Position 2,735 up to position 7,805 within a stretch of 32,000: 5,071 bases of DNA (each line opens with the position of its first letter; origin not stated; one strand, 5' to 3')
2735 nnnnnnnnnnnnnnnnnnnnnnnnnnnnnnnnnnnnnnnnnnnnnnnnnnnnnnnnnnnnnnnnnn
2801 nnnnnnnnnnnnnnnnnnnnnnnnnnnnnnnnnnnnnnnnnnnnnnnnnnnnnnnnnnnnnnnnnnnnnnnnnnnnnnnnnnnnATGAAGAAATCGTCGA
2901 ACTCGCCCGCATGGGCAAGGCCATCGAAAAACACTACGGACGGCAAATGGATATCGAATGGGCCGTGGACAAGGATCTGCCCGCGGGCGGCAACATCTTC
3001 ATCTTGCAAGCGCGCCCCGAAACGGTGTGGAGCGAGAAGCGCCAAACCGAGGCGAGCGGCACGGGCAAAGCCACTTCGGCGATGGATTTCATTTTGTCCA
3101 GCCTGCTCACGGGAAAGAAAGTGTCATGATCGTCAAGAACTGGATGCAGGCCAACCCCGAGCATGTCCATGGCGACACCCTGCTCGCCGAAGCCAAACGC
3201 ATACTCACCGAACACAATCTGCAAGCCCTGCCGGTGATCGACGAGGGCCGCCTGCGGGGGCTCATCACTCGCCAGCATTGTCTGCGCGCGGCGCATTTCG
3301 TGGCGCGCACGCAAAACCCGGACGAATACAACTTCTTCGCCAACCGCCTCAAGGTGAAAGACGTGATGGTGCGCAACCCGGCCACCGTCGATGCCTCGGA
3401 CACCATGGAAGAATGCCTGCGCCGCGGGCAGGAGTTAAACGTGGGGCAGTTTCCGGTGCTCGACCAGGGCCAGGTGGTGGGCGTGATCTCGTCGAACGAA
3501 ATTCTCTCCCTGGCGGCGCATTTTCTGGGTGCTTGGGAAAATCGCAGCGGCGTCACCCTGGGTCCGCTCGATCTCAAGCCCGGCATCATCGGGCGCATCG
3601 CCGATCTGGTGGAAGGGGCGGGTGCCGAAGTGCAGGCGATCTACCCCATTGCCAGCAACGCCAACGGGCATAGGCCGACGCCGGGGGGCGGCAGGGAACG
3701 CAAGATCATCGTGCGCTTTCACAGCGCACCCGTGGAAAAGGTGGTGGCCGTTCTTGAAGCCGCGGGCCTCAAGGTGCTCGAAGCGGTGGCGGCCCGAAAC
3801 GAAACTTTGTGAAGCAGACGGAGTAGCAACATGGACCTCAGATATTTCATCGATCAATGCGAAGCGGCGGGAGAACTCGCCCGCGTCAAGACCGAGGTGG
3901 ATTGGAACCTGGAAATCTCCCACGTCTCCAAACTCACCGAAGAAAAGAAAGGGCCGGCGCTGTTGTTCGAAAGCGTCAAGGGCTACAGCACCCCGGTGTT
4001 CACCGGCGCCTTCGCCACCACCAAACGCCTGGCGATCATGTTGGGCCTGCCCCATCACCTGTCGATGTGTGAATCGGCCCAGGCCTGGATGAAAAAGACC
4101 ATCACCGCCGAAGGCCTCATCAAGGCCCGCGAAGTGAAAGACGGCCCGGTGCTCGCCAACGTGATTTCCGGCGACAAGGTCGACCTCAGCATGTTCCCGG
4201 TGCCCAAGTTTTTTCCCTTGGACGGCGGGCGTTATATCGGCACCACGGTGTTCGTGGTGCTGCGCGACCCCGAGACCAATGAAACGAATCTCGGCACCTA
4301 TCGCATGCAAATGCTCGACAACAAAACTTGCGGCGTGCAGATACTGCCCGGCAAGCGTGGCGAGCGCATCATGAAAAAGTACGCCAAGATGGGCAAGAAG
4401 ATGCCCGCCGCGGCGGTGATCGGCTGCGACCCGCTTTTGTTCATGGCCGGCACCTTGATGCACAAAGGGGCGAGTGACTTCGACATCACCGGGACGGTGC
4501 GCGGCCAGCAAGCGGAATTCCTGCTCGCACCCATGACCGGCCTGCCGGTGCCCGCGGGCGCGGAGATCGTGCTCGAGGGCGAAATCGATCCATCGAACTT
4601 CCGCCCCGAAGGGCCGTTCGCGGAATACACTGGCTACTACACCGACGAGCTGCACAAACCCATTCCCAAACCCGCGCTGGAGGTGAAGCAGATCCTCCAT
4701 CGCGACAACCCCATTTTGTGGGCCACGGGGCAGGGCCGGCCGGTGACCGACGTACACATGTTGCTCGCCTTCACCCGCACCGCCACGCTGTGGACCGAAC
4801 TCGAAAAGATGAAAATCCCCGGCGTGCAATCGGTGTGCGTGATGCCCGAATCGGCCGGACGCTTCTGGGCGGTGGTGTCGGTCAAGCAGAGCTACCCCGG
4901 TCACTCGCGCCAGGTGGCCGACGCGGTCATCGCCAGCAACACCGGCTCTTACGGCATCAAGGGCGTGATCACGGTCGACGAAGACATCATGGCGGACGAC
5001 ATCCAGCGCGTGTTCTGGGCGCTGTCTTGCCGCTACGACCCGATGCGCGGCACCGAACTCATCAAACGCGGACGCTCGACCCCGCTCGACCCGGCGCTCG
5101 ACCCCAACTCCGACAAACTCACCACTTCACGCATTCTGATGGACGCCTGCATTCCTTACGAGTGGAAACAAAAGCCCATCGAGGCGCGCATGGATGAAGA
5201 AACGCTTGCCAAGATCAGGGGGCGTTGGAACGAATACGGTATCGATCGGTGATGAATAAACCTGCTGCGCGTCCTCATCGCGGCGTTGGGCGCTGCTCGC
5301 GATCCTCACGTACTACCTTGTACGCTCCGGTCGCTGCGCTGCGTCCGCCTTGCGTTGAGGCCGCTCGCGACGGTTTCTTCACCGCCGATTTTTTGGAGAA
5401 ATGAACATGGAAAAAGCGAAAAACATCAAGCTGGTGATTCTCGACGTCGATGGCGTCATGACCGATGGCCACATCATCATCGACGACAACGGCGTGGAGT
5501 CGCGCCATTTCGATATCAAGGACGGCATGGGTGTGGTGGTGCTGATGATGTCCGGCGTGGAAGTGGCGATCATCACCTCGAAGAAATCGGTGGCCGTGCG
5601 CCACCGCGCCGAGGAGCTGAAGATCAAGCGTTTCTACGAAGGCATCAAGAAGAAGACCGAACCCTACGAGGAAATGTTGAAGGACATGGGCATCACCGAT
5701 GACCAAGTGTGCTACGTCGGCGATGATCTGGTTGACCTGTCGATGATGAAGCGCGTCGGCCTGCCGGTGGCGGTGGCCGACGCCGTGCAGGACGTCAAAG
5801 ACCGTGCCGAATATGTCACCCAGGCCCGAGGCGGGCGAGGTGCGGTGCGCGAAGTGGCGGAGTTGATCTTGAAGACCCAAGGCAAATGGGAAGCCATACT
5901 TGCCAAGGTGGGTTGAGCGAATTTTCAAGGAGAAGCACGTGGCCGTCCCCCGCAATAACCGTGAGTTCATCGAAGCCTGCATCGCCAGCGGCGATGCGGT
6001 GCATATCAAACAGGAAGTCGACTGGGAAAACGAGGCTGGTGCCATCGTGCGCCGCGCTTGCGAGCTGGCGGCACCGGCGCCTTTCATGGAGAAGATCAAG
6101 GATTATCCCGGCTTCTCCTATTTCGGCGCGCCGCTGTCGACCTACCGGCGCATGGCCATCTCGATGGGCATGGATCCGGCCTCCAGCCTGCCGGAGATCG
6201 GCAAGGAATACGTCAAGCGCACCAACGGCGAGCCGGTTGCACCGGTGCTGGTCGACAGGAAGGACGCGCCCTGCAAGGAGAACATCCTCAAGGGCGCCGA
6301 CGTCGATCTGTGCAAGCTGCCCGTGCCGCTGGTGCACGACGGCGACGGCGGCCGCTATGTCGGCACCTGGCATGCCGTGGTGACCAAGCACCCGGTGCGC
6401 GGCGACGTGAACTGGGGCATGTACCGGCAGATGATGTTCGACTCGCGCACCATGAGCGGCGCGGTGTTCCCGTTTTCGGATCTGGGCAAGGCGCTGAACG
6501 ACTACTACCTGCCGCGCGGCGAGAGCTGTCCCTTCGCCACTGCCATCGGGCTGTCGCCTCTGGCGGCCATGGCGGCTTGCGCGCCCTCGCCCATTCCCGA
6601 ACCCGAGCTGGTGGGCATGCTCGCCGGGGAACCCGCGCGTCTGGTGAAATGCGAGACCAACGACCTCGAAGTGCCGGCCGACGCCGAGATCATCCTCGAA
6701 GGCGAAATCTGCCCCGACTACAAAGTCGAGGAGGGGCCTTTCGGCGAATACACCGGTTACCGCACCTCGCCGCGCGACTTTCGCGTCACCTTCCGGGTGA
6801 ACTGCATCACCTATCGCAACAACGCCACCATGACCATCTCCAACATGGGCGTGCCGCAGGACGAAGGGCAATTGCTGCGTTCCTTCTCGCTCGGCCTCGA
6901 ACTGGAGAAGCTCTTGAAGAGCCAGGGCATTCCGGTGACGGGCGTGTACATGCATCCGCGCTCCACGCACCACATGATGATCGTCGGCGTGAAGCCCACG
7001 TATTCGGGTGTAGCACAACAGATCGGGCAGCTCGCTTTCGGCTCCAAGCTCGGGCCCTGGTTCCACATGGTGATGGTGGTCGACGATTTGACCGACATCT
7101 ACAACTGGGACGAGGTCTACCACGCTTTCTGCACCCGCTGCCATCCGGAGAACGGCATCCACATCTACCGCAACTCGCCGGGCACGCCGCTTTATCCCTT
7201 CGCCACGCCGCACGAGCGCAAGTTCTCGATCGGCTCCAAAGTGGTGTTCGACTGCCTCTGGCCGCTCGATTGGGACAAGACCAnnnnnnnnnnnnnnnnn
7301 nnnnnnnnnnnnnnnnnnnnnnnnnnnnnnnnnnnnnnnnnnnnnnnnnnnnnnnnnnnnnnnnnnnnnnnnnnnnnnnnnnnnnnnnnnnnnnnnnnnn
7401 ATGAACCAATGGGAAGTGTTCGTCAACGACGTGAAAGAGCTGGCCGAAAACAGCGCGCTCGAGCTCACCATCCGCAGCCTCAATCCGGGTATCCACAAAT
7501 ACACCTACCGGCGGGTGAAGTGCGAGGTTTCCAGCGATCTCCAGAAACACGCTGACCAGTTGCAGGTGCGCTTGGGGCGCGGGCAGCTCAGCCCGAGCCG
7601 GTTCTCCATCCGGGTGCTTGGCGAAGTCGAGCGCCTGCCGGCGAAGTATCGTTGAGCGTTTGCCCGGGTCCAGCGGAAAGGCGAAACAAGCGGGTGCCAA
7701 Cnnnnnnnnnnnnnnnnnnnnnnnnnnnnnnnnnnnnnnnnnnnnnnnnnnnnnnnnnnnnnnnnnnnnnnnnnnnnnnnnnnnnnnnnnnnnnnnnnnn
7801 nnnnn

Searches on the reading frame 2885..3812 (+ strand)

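Call 7: search_protein_families(library=ncbifam, proteins=[window:2885-3673:+, window:2958-3812:+], max_evalue=0.00001)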
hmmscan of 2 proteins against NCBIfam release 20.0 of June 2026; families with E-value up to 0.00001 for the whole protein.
window:2885-3673:+ (262 aa): 0 families

window:2958-3812:+ (284 aa): 7 families
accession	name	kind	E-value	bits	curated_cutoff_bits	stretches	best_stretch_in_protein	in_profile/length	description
NF041552.1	TF_PrdR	equivalog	1.1e-09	37.1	795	0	130-185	69-124/577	sigma-54 dependent transcriptional regulator PrdR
NF011447.0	PRK14869.2-3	equivalog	4.8e-08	32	522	0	130-183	67-121/540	putative manganese-dependent inorganic diphosphatase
NF011449.0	PRK14869.2-5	equivalog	6e-07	28.9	411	1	42-184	52-203/451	putative manganese-dependent inorganic diphosphatase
NF041569.1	A-tRNAntase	equivalog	6.6e-07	27.9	1440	0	62-111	314-363/880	A-adding tRNA nucleotidyltransferase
NF011443.0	PRK14869.1-5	equivalog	1.3e-06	27.2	335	0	47-106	59-119/546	putative manganese-dependent inorganic diphosphatase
NF011446.0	PRK14869.2-2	equivalog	2.9e-06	26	601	0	131-180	76-126/576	putative manganese-dependent inorganic diphosphatase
NF041630.1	CBS_CbpB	equivalog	5.8e-06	26.2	125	0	75-185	29-134/143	cyclic-di-AMP-binding protein CbpB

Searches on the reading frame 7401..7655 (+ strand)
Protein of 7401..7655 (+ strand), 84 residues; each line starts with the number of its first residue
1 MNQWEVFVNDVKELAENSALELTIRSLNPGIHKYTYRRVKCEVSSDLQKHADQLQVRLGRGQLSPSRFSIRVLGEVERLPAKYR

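Call 3: search_protein_families(library=pfam, proteins=[window:7401-7655:+], max_evalue=0.01)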
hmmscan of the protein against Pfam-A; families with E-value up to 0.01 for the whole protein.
window:7401-7655:+ (84 aa): 1 family
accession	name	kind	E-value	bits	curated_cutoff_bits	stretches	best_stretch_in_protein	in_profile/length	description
PF09662.15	Phenyl_P_gamma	-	3.9e-38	129.9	25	1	2-83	1-82/83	Phenylphosphate carboxylase gamma subunit (Phenyl_P_gamma)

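Call 4: search_protein_families(library=ncbifam, proteins=[window:7401-7655:+], max_evalue=0.01)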
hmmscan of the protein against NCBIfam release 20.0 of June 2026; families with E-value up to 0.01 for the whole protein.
window:7401-7655:+ (84 aa): 1 family
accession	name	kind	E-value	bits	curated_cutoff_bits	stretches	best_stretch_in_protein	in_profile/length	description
TIGR02725.1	phenyl_P_gamma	equivalog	5.6e-38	128.8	135.55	1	1-83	1-83/84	phenylphosphate carboxylase subunit gamma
